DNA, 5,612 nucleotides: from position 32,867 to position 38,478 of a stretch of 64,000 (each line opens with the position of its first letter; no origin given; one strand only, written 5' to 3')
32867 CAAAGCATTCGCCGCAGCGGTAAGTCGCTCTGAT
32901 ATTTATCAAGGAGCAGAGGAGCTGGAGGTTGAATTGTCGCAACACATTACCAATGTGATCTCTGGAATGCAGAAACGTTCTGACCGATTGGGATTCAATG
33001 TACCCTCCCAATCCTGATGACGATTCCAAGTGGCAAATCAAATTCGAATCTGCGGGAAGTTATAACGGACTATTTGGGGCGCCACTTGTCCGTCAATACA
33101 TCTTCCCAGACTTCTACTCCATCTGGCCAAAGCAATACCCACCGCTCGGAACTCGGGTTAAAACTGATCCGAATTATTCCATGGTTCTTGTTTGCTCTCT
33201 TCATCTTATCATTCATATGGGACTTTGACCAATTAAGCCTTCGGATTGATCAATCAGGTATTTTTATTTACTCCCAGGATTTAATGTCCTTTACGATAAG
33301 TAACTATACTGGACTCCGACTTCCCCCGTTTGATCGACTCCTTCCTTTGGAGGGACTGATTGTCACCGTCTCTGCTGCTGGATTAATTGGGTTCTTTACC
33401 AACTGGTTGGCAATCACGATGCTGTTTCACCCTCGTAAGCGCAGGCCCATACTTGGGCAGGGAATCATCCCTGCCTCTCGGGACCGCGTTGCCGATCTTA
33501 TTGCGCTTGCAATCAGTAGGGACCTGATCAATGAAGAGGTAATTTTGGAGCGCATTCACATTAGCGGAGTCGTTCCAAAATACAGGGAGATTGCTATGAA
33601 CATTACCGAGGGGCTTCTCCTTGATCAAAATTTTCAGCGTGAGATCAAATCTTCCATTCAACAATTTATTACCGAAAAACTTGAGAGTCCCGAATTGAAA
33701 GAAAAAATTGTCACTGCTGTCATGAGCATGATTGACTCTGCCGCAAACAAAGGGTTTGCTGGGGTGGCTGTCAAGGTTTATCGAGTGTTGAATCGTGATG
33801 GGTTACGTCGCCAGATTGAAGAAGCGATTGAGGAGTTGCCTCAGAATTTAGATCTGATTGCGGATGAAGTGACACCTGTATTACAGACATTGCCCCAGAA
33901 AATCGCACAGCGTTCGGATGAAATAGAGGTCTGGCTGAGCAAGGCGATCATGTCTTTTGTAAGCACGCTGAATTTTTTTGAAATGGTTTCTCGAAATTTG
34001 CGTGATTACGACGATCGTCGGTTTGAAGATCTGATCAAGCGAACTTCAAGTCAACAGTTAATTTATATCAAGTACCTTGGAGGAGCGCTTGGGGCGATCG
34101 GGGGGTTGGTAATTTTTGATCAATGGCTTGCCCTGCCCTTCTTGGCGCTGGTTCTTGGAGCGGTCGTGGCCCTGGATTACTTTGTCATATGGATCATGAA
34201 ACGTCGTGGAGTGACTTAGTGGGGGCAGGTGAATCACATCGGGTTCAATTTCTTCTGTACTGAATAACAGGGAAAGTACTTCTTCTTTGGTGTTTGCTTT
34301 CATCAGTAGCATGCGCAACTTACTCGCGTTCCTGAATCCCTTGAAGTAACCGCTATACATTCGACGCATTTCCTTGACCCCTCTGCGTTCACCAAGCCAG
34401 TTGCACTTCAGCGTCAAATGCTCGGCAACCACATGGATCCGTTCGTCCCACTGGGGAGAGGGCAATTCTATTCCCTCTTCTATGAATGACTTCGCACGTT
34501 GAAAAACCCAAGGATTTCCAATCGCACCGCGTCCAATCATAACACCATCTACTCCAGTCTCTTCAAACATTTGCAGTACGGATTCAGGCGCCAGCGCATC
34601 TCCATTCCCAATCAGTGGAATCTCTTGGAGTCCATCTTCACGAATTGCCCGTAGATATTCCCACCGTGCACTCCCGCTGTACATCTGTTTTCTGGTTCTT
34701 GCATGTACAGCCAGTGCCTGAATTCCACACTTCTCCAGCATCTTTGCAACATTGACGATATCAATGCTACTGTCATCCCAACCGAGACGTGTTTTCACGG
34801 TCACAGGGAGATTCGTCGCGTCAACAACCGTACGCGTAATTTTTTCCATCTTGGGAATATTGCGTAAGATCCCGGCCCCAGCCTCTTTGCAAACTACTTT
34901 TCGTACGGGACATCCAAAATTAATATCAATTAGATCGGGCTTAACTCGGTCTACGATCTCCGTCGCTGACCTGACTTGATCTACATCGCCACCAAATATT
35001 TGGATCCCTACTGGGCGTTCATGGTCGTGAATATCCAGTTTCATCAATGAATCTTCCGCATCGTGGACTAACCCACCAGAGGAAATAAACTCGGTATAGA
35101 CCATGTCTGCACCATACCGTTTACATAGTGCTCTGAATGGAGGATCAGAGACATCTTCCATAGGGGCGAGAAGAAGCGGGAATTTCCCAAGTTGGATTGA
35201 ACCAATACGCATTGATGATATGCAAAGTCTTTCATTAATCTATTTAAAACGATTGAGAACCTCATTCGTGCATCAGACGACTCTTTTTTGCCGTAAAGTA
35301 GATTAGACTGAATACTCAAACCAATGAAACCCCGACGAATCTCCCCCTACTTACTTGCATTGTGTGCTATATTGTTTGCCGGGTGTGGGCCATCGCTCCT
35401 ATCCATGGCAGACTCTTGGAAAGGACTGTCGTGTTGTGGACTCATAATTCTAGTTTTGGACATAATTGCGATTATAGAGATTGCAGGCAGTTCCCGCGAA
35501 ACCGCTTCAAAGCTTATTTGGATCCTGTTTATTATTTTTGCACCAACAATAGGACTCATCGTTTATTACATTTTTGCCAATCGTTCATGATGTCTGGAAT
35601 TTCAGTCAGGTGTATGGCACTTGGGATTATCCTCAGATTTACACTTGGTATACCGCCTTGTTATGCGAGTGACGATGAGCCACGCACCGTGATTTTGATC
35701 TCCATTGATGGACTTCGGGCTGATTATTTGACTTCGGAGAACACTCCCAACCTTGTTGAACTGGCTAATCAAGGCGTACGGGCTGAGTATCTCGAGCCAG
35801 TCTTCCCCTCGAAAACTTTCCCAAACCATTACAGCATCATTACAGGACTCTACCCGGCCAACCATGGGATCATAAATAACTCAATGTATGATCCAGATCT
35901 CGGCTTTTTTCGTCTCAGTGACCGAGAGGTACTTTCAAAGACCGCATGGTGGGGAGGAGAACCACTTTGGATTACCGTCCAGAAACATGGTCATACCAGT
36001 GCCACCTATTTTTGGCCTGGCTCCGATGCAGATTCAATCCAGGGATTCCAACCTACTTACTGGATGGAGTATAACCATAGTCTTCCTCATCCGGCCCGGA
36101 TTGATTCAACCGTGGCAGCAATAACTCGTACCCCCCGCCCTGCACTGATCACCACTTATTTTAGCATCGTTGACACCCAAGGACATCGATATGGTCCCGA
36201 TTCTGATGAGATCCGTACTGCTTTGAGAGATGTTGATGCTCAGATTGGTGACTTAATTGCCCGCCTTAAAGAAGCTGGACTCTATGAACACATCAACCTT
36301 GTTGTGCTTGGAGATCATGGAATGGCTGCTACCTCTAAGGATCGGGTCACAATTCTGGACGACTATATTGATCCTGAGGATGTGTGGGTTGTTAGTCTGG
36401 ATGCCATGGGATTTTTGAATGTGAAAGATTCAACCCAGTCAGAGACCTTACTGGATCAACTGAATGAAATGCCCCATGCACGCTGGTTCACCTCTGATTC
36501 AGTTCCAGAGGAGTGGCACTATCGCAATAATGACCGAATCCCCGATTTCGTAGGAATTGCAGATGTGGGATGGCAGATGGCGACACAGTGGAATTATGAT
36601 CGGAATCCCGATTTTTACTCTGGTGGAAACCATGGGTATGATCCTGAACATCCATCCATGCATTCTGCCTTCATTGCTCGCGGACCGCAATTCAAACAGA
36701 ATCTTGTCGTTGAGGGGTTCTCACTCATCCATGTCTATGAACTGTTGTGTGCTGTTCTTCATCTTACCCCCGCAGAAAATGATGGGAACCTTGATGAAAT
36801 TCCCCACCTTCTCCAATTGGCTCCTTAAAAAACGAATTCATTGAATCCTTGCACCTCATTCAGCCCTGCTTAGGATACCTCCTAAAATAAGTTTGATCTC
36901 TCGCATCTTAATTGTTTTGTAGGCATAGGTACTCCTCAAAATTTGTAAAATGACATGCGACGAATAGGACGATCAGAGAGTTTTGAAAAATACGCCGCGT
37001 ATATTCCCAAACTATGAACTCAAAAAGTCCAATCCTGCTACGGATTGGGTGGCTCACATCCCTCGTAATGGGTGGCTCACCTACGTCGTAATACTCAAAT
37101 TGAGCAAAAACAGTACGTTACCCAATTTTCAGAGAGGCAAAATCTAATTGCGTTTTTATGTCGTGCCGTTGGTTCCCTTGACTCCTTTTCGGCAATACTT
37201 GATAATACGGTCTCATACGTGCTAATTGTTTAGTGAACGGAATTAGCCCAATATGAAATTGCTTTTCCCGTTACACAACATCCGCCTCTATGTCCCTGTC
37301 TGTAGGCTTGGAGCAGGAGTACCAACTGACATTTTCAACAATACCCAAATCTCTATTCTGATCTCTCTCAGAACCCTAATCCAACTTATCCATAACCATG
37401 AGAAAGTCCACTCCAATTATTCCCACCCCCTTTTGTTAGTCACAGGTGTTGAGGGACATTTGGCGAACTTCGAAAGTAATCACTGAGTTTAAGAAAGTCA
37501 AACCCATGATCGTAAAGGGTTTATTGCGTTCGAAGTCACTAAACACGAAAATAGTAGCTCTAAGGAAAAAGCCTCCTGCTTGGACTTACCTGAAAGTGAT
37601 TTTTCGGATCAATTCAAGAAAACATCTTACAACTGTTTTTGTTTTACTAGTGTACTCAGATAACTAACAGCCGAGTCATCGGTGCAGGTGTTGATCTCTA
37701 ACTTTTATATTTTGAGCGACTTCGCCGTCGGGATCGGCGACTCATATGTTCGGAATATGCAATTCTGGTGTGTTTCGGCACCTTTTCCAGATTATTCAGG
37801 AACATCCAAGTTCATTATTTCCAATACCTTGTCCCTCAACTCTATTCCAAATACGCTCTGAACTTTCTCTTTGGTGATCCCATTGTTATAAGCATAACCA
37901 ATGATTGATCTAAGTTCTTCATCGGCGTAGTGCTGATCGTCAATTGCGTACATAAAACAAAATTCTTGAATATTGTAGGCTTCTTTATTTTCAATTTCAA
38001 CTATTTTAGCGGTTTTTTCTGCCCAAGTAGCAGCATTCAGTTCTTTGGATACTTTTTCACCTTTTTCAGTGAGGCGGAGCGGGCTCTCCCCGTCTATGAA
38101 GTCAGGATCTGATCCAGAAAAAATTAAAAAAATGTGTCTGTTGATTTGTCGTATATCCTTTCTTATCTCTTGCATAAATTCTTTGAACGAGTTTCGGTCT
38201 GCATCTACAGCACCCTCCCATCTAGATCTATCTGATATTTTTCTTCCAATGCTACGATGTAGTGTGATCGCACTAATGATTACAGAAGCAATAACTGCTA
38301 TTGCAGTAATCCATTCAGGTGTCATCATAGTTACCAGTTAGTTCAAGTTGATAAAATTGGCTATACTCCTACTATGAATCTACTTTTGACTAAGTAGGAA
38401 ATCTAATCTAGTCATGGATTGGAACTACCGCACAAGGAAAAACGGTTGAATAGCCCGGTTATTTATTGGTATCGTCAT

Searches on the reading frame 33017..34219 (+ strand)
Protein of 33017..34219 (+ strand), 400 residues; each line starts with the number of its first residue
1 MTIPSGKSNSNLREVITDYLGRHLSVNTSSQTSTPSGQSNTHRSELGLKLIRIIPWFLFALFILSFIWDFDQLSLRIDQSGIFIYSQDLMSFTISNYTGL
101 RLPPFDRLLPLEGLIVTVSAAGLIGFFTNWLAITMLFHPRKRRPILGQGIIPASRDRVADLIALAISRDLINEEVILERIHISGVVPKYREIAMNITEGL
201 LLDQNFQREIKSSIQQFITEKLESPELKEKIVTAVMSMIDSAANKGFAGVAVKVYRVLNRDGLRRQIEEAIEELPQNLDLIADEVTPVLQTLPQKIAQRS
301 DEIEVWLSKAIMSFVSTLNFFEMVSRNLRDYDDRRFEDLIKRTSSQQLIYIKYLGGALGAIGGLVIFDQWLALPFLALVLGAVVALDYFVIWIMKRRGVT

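Call 86: search_protein_families(library=pfam, proteins=[window:33017-34219:+], max_evalue=0.001)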
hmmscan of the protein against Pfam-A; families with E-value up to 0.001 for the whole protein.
window:33017-34219:+ (400 aa): 1 family
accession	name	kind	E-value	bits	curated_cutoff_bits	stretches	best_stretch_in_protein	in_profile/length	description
PF04286.17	DUF445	-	1.4e-25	91.4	33.8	2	120-248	2-126/368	Protein of unknown function (DUF445)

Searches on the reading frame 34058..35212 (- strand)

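Call 86: search_protein_families(library=pfam, proteins=[window:34058-35212:-], max_evalue=0.001)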
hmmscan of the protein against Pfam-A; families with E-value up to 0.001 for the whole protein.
window:34058-35212:- (384 aa): 1 family
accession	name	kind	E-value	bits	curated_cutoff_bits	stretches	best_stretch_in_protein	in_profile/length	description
PF01207.24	Dus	-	2.6e-85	286.7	20.4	1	14-315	1-301/311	Dihydrouridine synthase (Dus)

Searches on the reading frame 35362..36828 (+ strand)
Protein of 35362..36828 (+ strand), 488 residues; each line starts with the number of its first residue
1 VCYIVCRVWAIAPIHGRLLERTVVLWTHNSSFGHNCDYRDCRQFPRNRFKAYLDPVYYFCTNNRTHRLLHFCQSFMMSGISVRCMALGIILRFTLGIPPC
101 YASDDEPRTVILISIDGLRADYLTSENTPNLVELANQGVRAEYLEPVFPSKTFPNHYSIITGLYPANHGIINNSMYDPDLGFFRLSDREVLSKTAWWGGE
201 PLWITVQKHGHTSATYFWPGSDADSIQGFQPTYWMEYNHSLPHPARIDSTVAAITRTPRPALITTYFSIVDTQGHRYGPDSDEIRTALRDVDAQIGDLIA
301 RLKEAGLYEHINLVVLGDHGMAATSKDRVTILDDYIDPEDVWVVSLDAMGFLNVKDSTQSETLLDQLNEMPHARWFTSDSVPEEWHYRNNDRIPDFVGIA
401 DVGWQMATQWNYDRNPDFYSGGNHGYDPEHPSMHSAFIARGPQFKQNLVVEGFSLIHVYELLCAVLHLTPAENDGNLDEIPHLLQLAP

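Call 3: search_protein_families(library=pfam, proteins=[window:35362-36828:+], max_evalue=1)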
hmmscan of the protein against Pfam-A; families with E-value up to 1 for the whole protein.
window:35362-36828:+ (488 aa): 3 families
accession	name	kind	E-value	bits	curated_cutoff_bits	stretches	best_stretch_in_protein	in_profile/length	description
PF01663.27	Phosphodiest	-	6.7e-99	332.1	23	1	110-427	1-342/342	Type I phosphodiesterase / nucleotide pyrophosphatase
PF00884.28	Sulfatase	-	5.2e-08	33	25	2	283-323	205-245/301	Sulfatase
PF01676.23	Metalloenzyme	-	0.021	14.8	24.3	1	244-327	132-208/252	Metalloenzyme superfamily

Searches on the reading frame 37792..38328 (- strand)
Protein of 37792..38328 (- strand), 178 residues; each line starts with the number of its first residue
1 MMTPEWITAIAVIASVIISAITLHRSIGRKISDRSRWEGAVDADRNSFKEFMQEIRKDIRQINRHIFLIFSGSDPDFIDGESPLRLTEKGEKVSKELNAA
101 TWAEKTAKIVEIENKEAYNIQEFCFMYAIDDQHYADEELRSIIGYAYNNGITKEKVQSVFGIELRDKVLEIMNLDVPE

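Call 3: search_protein_families(library=pfam, proteins=[window:37792-38328:-], max_evalue=1)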
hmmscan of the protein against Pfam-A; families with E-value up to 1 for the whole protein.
window:37792-38328:- (178 aa): 1 family
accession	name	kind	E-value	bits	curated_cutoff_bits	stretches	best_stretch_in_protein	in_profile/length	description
PF09999.14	DUF2240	-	0.031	14.4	22.3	1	102-155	2-55/144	Uncharacterized protein conserved in archaea (DUF2240)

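Call 4: search_protein_families(library=padloc, proteins=[window:37792-38328:-], max_evalue=1)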
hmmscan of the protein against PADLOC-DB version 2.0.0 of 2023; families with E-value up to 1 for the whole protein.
window:37792-38328:- (178 aa): 1 family
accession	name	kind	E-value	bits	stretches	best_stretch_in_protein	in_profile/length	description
PDLC02974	WH_III-A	-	0.011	14.1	1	81-117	49-85/101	-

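Call 5: search_protein_families(library=ncbifam, proteins=[window:37792-38328:-], max_evalue=1)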
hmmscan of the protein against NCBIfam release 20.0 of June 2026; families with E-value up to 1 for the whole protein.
window:37792-38328:- (178 aa): 0 families
